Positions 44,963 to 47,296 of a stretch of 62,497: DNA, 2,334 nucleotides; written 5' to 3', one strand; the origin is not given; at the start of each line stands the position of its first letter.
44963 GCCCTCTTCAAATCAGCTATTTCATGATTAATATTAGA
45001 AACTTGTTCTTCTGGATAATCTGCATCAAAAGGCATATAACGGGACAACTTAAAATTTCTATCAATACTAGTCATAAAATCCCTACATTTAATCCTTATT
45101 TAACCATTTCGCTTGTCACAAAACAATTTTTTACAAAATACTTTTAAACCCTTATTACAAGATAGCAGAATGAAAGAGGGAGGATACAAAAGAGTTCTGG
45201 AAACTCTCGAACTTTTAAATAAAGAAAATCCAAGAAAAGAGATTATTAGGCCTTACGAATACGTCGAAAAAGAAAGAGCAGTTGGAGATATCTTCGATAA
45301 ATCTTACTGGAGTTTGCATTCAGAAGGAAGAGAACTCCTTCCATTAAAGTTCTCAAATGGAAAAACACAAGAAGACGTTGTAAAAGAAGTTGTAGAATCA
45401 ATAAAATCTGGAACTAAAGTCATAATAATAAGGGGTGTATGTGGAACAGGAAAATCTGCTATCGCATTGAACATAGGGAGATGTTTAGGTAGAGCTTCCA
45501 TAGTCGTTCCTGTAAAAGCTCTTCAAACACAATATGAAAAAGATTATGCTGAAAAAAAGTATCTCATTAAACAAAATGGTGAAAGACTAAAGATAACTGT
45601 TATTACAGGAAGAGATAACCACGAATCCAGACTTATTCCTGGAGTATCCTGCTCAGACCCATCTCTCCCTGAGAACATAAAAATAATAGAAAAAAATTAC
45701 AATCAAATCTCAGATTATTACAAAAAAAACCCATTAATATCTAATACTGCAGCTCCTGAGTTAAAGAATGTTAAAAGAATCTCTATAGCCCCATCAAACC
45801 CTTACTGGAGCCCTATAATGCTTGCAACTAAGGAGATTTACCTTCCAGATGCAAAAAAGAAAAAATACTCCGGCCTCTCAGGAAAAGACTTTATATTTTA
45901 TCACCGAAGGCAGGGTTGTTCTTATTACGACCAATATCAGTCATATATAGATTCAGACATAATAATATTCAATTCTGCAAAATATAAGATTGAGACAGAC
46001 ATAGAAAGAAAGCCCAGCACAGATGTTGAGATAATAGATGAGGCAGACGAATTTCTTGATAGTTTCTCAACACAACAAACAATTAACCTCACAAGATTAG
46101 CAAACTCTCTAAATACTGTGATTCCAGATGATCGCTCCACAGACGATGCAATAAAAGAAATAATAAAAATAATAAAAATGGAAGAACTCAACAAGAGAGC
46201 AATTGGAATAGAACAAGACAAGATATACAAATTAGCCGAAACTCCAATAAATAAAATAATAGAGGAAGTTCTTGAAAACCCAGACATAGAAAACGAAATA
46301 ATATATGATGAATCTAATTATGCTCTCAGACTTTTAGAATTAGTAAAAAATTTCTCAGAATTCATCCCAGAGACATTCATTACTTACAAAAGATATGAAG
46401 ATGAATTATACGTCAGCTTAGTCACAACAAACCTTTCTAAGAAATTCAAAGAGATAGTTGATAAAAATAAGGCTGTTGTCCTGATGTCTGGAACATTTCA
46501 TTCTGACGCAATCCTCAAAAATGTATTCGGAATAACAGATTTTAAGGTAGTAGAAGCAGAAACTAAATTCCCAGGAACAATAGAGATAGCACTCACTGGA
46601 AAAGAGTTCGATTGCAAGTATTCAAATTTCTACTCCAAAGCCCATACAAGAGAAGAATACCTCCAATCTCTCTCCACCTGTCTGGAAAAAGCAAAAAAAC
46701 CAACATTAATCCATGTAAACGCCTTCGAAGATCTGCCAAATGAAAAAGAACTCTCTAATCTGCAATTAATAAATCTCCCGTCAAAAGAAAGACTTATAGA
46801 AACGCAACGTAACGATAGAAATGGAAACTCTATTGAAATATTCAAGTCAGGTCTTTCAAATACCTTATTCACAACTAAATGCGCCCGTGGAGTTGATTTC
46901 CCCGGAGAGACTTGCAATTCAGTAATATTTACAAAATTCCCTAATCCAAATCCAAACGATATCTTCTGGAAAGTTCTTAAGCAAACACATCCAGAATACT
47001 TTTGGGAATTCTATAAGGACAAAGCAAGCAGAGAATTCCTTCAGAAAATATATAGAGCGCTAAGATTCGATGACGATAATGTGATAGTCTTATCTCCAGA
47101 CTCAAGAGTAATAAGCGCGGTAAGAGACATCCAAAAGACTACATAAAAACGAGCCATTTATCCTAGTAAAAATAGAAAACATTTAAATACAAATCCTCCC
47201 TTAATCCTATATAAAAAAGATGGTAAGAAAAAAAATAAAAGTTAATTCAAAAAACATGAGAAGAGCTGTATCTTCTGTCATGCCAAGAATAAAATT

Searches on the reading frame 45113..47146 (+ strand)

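Call 24: search_protein_families(library=pfam, proteins=[window:45113-47146:+], max_evalue=0.001)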
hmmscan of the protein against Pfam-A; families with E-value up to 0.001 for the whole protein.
window:45113-47146:+ (677 aa): 5 families
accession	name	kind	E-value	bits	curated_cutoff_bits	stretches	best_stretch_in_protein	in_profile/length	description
PF13307.12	Helicase_C_2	-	2.7e-12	47.5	25.3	1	526-668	7-156/170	Helicase C-terminal domain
PF04851.21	ResIII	-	4e-06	27.3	22.5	1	84-171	6-95/164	Type III restriction enzyme, res subunit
PF00270.35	DEAD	-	0.00014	22.1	26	0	91-167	5-82/167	DEAD/DEAH box helicase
PF06068.19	TIP49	-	0.00034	20.3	23.8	1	88-136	37-85/347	TIP49 P-loop domain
PF09848.15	SLFN-g3_helicase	-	0.00056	19.7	24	0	102-162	2-48/354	Schlafen group 3, DNA/RNA helicase domain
